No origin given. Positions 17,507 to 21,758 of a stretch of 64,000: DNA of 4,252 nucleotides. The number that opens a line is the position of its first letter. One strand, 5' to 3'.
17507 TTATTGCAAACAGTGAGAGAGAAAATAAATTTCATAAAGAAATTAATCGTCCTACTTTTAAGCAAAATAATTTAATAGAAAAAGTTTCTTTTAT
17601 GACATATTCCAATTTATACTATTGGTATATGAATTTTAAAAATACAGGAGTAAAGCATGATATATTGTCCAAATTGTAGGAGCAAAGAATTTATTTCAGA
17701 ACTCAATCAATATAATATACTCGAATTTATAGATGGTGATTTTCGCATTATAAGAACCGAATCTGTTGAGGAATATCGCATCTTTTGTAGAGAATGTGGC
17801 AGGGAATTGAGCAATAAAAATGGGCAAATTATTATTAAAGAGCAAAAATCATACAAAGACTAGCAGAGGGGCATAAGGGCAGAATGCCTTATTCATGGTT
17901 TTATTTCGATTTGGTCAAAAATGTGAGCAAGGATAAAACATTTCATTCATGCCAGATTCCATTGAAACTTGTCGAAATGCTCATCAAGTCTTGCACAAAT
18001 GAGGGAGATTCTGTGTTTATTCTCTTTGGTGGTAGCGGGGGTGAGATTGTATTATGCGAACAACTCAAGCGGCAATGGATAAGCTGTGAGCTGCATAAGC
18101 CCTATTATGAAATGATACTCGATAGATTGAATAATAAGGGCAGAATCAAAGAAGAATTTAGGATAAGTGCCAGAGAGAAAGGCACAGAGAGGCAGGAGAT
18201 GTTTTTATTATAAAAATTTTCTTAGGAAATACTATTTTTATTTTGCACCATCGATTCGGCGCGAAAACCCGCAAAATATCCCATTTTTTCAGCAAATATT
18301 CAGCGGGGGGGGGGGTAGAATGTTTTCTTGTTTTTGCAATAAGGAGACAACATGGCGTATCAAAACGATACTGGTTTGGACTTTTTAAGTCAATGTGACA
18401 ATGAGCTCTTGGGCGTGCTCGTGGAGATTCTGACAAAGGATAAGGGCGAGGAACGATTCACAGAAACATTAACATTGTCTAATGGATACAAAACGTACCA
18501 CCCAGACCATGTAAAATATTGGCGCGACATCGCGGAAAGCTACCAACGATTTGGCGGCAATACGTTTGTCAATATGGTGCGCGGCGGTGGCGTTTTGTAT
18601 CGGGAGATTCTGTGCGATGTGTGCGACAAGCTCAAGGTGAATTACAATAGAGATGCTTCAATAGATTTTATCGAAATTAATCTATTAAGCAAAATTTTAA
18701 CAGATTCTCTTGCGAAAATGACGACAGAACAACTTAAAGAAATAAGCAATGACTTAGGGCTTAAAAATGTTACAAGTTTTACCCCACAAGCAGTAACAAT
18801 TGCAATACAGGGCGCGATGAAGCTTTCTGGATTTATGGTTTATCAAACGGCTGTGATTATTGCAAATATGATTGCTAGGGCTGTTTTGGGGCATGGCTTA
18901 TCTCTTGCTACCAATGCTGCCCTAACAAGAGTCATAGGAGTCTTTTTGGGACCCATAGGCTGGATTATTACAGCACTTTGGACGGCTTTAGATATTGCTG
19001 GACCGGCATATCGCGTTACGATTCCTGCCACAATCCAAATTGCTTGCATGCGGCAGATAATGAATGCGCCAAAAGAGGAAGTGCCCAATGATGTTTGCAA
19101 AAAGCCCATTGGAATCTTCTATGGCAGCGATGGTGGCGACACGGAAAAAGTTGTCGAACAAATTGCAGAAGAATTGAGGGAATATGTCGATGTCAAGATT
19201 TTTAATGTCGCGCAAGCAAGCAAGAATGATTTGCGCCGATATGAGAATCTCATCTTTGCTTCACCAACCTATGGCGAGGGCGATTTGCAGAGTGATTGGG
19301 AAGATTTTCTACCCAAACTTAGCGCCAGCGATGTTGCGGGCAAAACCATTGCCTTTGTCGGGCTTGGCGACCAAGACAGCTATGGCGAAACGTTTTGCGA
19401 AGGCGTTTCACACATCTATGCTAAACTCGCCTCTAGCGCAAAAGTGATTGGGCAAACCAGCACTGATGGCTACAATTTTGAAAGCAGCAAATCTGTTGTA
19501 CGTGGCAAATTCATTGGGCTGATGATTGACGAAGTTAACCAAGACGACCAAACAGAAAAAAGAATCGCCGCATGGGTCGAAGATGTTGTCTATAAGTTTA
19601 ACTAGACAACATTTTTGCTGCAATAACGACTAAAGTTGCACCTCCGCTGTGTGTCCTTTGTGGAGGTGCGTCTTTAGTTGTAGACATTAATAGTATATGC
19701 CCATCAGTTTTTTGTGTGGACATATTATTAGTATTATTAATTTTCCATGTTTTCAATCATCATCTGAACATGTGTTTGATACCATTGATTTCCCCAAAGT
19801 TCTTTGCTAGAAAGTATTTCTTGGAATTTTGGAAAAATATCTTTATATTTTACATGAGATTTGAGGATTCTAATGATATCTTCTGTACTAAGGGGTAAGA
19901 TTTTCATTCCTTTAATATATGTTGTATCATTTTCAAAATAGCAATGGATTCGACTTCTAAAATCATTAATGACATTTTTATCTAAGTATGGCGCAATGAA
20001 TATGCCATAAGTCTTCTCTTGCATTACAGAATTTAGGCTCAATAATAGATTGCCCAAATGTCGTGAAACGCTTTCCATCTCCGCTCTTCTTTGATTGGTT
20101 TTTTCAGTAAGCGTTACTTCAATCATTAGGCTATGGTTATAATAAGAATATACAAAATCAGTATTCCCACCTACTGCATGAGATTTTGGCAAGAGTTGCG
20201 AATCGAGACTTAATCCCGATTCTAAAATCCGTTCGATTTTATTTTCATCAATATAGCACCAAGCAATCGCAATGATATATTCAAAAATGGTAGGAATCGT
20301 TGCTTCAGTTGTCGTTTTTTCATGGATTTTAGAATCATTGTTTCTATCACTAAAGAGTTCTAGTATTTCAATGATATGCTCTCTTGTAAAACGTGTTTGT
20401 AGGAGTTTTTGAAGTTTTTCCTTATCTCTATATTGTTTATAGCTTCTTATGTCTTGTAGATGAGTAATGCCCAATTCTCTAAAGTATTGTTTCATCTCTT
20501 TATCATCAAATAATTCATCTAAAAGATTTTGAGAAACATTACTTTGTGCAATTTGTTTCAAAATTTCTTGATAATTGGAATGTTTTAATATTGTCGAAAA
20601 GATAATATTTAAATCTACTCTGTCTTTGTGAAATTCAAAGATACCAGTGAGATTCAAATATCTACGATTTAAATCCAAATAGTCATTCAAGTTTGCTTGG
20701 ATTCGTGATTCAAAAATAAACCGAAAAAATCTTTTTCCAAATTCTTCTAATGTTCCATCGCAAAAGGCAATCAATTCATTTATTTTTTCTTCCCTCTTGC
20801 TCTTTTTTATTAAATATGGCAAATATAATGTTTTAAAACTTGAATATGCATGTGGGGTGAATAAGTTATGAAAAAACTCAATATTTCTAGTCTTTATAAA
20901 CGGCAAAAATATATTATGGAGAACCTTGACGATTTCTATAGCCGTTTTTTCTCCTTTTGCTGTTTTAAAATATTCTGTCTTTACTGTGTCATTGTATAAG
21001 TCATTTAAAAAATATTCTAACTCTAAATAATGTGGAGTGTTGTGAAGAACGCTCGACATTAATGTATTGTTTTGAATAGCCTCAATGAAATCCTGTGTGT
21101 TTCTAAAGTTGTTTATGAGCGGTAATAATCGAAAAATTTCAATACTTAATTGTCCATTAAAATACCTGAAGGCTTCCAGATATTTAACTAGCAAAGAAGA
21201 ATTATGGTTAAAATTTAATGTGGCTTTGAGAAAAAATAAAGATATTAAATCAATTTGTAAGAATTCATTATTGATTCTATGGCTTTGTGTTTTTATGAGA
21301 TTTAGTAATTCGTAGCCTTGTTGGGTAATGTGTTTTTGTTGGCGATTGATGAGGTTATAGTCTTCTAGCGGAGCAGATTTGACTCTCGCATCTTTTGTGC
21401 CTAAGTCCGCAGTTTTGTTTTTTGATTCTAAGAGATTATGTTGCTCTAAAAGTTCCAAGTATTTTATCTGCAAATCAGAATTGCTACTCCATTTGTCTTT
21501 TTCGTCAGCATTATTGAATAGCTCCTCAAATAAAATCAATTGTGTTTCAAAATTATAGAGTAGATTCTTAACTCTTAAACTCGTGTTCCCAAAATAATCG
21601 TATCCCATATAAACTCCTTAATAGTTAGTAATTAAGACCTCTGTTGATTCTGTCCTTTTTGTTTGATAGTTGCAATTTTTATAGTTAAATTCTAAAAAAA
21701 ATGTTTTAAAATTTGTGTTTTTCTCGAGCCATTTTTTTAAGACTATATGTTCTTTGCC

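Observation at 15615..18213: Unclassified nuclease locus: two paralogous 'E-x-E-H-S-T' nuclease modules on different N-terminal domains, with small partner ORFs and an orphan methylase fragment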

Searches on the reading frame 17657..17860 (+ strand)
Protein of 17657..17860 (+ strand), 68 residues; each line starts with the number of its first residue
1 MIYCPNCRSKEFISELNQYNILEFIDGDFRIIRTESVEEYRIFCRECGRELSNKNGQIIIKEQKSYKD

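Call 4: search_protein_families(library=pfam, max_evalue=1, proteins=[window:17657-17860:+])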
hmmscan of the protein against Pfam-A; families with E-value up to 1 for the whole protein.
window:17657-17860:+ (68 aa): 27 families (the best 25 are shown)
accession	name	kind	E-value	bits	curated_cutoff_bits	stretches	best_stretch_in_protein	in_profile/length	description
PF21326.4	KDM6_GATAL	-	0.0016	18.7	27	1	35-62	28-55/59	KDM6, GATA-like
PF14205.11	Cys_rich_KTR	-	0.0016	18.6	25.5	1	2-21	28-46/54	Cysteine-rich KTR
PF12677.13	DUF3797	-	0.0033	17.7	25.1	1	31-67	3-40/48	Domain of unknown function (DUF3797)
PF13248.11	Zn_ribbon_3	-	0.0036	17.2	27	0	1-7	2-8/26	zinc-ribbon domain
PF25164.1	CoiA_N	-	0.0078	16.1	26.3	1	41-60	17-36/50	Competence protein CoiA, N-terminal domain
PF13005.12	zf-IS66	-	0.0086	16.9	27.3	1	3-47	3-45/46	zinc-finger binding domain of transposase IS66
PF00518.22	E6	-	0.011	16.6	27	1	3-66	33-96/110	Early Protein (E6)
PF13240.11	Zn_Ribbon_1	-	0.015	15.5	25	1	43-51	15-23/23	zinc-ribbon domain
PF03345.20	OST48_N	-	0.022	14.5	36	1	8-59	58-113/246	OST48, N-terminal domain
PF08271.17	Zn_Ribbon_TF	-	0.023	14.7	29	1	3-51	2-29/43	TFIIB zinc-binding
PF12171.14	zf-C2H2_jaz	-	0.037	14.7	22.6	1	2-16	2-15/27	Zinc-finger double-stranded RNA-binding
PF05864.17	Chordopox_RPO7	-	0.049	14.3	27.5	1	40-64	3-27/63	Chordopoxvirus DNA-directed RNA polymerase 7 kDa polypeptide (RPO7)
PF12668.12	DUF3791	-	0.065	13.7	25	1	8-39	17-48/60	Protein of unknown function (DUF3791)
PF15777.11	Anti-TRAP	-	0.069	13.6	32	1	3-26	32-55/59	Tryptophan RNA-binding attenuator protein inhibitory protein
PF02150.21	Zn_ribbon_RPB9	-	0.069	13.5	25.2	0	42-57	2-17/36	RNA polymerases M/15 Kd subunit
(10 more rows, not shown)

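Call 5: search_protein_families(library=padloc, max_evalue=1, proteins=[window:17657-17860:+])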
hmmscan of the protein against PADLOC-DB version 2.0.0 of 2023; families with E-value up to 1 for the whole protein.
window:17657-17860:+ (68 aa): 1 family
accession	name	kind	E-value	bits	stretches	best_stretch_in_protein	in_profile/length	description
PDLC04433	PDC-M13A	-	0.004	15.6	1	7-37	25-55/74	-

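Call 6: search_protein_families(library=ncbifam, max_evalue=1, proteins=[window:17657-17860:+])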
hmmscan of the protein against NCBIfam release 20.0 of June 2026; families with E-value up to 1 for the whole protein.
window:17657-17860:+ (68 aa): 6 families
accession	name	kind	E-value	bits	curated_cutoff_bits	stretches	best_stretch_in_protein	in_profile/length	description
NF047912.1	ECs_2282_CxxC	subfamily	0.00047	20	37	1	2-16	3-17/60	ECs_2282 family putative zinc-binding protein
NF001605.0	PRK00398.1-2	equivalog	0.024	14.5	63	1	44-56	4-16/43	DNA-directed RNA polymerase subunit P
NF041912.1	HVO_0758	equivalog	0.029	14.3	70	1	41-57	20-36/55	HVO_0758 family zinc finger protein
NF001646.0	PRK00420.1-3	equivalog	0.037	14.3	117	0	2-18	37-53/117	hypothetical protein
NF050000.1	IS1_IS1595_Zn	domain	0.062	13.9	28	0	44-57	1-14/34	IS1/IS1595 family N-terminal zinc-binding domain-containing protein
NF052237.1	biotin_BsaP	equivalog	0.23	11.5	39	0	43-51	28-36/53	biotin synthase auxiliary protein BsaP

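Call 78: list_cluster_members(proteins=[P0001, P0121, window:17657-17860:+, window:17884-18210:+])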
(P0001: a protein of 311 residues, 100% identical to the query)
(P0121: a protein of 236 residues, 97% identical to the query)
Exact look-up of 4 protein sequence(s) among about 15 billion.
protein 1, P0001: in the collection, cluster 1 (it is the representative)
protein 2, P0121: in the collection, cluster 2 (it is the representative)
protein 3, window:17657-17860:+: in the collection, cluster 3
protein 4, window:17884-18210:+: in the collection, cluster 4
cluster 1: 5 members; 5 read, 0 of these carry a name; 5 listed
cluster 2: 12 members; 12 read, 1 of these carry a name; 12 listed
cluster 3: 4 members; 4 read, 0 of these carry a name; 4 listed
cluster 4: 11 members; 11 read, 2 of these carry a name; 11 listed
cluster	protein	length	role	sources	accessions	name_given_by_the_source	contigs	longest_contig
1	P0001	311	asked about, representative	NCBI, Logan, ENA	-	-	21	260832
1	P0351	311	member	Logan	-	-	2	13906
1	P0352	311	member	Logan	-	-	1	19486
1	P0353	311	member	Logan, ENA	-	-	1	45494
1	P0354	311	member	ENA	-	-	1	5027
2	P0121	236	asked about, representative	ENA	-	-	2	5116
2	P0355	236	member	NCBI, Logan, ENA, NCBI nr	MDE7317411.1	MAG: hypothetical protein K2N12_06770 [Helicobacter sp.] | hypothetical protein [Helicobacter sp.]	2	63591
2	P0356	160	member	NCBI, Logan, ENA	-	-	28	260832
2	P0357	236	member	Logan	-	-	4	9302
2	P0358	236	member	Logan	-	-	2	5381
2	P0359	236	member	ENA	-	-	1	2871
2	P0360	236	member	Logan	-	-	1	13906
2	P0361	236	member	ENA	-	-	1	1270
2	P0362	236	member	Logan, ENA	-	-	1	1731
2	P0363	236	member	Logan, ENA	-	-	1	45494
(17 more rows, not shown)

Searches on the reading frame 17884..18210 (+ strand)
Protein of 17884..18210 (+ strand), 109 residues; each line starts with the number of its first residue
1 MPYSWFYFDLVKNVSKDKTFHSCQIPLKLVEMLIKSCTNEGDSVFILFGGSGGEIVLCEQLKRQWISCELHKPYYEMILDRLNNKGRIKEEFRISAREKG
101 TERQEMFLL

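Call 4: search_protein_families(library=pfam, max_evalue=1, proteins=[window:17884-18210:+])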
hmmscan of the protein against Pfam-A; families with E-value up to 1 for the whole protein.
window:17884-18210:+ (109 aa): 1 family
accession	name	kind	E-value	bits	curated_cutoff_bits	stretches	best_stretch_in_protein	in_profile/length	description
PF01555.25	N6_N4_Mtase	-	1.7e-13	51.5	26.7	1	10-78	148-219/221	DNA methylase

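Call 5: search_protein_families(library=padloc, max_evalue=1, proteins=[window:17884-18210:+])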
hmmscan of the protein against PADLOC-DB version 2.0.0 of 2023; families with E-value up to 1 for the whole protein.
window:17884-18210:+ (109 aa): 43 families (the best 25 are shown)
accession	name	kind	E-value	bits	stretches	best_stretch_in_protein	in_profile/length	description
PDLC03337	MTase_II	-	1.4e-37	127.4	1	1-99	165-261/264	Type II methyltransferase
PDLC03371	MTase_II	-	3.5e-18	64.1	1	8-85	178-255/260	Type II methyltransferase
PDLC03299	MTase_II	-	1.1e-13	49.4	1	5-92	180-267/296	Type II methyltransferase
PDLC03251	MTase_II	-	1.2e-13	48.9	1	18-85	202-269/282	Type II methyltransferase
PDLC03387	MTase_II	-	1.3e-13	48.7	1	13-92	206-283/289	Type II methyltransferase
PDLC03238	MTase_II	-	5.5e-13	46.7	1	15-91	298-372/428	Type II methyltransferase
PDLC03636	MTase_III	-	6.8e-11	39.6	1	11-83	334-406/575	Type III methyltransferase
PDLC03353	MTase_II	-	7.2e-11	40.1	1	12-83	180-251/260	Type II methyltransferase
PDLC03216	MTase_II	-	3.5e-10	37.4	1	17-99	190-272/364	Type II methyltransferase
PDLC03300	MTase_II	-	7.8e-10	36.3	1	5-95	199-289/302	Type II methyltransferase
PDLC03241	MTase_II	-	6.2e-09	33.3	1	15-95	366-444/447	Type II methyltransferase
PDLC03638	MTase_III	-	3.4e-08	30.3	1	16-83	612-678/816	Type III methyltransferase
PDLC03323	MTase_II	-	5.1e-08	30.4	1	21-77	233-289/330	Type II methyltransferase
PDLC03320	MTase_II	-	7e-08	30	1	15-84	207-276/289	Type II methyltransferase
PDLC03633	MTase_III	-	2.3e-07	27.9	1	22-73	293-344/616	Type III methyltransferase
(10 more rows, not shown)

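Call 6: search_protein_families(library=ncbifam, max_evalue=1, proteins=[window:17884-18210:+])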
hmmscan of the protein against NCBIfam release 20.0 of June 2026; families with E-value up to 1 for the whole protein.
window:17884-18210:+ (109 aa): 3 families
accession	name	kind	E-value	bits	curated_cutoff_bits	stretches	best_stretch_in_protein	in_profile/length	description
NF050803.1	DnaMtaseCcrMCaul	equivalog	3.6e-09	36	830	1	15-100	180-265/350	adenine-specific DNA-methyltransferase CcrM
NF008572.0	PRK11524.1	equivalog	2.8e-07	29.9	292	1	6-96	180-270/294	adenine-specific DNA-methyltransferase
NF010253.0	PRK13699.1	subfamily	7.1e-05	22.6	244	1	17-87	140-210/226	DNA methyltransferase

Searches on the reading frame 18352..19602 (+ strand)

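Call 4: search_protein_families(library=pfam, max_evalue=1, proteins=[window:18352-19602:+])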
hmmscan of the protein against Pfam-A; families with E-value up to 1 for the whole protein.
window:18352-19602:+ (417 aa): 8 families
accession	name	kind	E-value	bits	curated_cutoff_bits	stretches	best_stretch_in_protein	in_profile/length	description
PF00258.30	Flavodoxin_1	-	2.9e-19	70.1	25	1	255-408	1-143/143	Flavodoxin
PF12724.12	Flavodoxin_5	-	1.6e-08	35.4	27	1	255-336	2-81/145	Flavodoxin domain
PF03981.17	Ubiq_cyt_C_chap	-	2.5e-07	31.3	21.5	1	53-225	2-138/140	Ubiquinol-cytochrome C chaperone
PF13099.11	DUF3944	-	1.5e-06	28.4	24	1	3-36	1-35/35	Domain of unknown function (DUF3944)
PF12641.12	Flavodoxin_3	-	0.0044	17.3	27.5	1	255-373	2-111/160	Flavodoxin domain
PF03358.20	FMN_red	-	0.0073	16.3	24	1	253-328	3-73/152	NADPH-dependent FMN reductase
PF07498.18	Rho_N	-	0.011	16.2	24.9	1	120-144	2-26/43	Rho termination factor, N-terminal domain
PF04055.27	Radical_SAM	-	0.2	12.2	29.5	0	23-87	33-94/166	Radical SAM superfamily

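Call 5: search_protein_families(library=padloc, max_evalue=1, proteins=[window:18352-19602:+])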
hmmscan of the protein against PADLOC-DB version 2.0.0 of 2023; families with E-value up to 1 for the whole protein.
window:18352-19602:+ (417 aa): 3 families
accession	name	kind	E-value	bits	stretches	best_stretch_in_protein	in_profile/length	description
PDLC04113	JukA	-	5.5e-71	237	1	2-240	4-241/245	-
PDLC04111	JukA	-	1.5e-68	229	1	3-240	6-241/250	-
PDLC04112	JukA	-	2.7e-18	64.5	1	10-235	13-216/234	-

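Call 6: search_protein_families(library=ncbifam, max_evalue=1, proteins=[window:18352-19602:+])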
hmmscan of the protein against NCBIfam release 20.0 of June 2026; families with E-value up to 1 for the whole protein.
window:18352-19602:+ (417 aa): 24 families
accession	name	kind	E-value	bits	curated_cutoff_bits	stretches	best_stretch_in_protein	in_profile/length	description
NF006739.0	PRK09267.1-5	subfamily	1.1e-61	207.5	175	1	252-416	3-167/168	flavodoxin FldA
TIGR01752.1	flav_long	equivalog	7.2e-59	198.1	146.75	1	253-416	2-166/167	flavodoxin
NF006736.0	PRK09267.1-2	equivalog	2e-48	164.2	202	1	252-412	3-160/161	flavodoxin FldA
NF006738.0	PRK09267.1-4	equivalog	3e-47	160.4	172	1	253-413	3-167/171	flavodoxin FldA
NF006737.0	PRK09267.1-3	equivalog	1e-44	152.2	238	1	252-415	3-167/174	flavodoxin FldA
NF009023.0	PRK12359.1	equivalog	4.9e-36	124.2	215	1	253-415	3-167/172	flavodoxin FldB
NF006735.0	PRK09267.1-1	equivalog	5.5e-36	124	315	1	253-413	4-165/176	flavodoxin FldA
NF007593.0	PRK10236.1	equivalog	7.5e-33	114.2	395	1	2-241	4-236/237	acidic protein MsyB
TIGR01753.1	flav_short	equivalog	7.5e-20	71.9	123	1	254-367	2-115/140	flavodoxin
NF005216.0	PRK06703.1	subfamily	3.7e-15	56.3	127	1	254-362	5-112/151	flavodoxin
NF005587.0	PRK07308.1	equivalog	1.4e-10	41.6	138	1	255-365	6-115/147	flavodoxin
NF005246.0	PRK06756.1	subfamily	1.4e-09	38.1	130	1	255-341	6-94/148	flavodoxin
NF006531.0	PRK09004.1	equivalog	2.2e-09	37.2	158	1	252-364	3-115/146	FMN-binding protein MioC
NF004049.0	PRK05568.1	equivalog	9.2e-08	32.5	206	1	252-366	3-120/142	flavodoxin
NF004050.0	PRK05569.1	subfamily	7.2e-07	29.6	136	1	252-337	3-90/141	flavodoxin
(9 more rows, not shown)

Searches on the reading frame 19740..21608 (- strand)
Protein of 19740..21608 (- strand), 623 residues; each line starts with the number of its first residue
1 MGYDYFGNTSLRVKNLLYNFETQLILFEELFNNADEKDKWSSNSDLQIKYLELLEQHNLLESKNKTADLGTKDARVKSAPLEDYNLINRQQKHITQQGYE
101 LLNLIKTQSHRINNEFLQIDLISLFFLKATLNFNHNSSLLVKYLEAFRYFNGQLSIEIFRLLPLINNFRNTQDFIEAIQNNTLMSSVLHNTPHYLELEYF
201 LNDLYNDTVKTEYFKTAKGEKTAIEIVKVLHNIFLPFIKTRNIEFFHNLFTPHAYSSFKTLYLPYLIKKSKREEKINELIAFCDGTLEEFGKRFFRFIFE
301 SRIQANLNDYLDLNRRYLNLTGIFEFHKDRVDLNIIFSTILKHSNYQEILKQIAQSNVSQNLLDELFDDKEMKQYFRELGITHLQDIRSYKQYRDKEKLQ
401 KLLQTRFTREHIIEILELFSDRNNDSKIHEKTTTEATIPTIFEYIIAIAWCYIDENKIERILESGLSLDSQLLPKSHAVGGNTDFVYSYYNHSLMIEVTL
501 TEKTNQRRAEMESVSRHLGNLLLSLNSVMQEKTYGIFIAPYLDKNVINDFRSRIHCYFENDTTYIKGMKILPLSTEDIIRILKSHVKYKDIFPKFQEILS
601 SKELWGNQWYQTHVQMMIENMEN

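Call 4: search_protein_families(library=pfam, max_evalue=1, proteins=[window:19740-21608:-])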
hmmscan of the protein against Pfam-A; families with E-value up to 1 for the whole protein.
window:19740-21608:- (623 aa): 4 families
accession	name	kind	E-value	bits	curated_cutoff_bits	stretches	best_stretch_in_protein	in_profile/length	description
PF09491.16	RE_AlwI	-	2.2e-44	152.6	23.1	1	260-581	87-441/441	AlwI restriction endonuclease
PF25736.1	Herpes_gQ2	-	0.05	14.4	27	1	179-213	79-113/147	Human herpesvirus-6 glycoprotein Q2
PF09921.14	DUF2153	-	0.21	11.9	23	0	390-435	20-65/123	Uncharacterized protein conserved in archaea (DUF2153)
PF07997.16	DUF1694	-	0.49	11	25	0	328-378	31-81/117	Protein of unknown function (DUF1694)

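Call 5: search_protein_families(library=padloc, max_evalue=1, proteins=[window:19740-21608:-])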
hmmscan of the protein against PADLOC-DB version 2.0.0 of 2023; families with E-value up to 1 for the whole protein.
window:19740-21608:- (623 aa): 2 families
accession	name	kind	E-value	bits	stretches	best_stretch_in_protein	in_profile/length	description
PDLC03557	REase_II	-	1e-33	114.7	1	301-589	318-615/648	Type II restriction enzyme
PDLC03463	REase_II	-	1.1e-15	55.3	1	409-572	346-509/570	Type II restriction enzyme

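Call 6: search_protein_families(library=ncbifam, max_evalue=1, proteins=[window:19740-21608:-])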
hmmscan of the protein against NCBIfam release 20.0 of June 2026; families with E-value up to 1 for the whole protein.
window:19740-21608:- (623 aa): 1 family
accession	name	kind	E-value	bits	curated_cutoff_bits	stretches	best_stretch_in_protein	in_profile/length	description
TIGR04464.1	chaper_lep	equivalog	0.07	13.1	60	1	346-397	61-112/114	LipL41-expression chaperone Lep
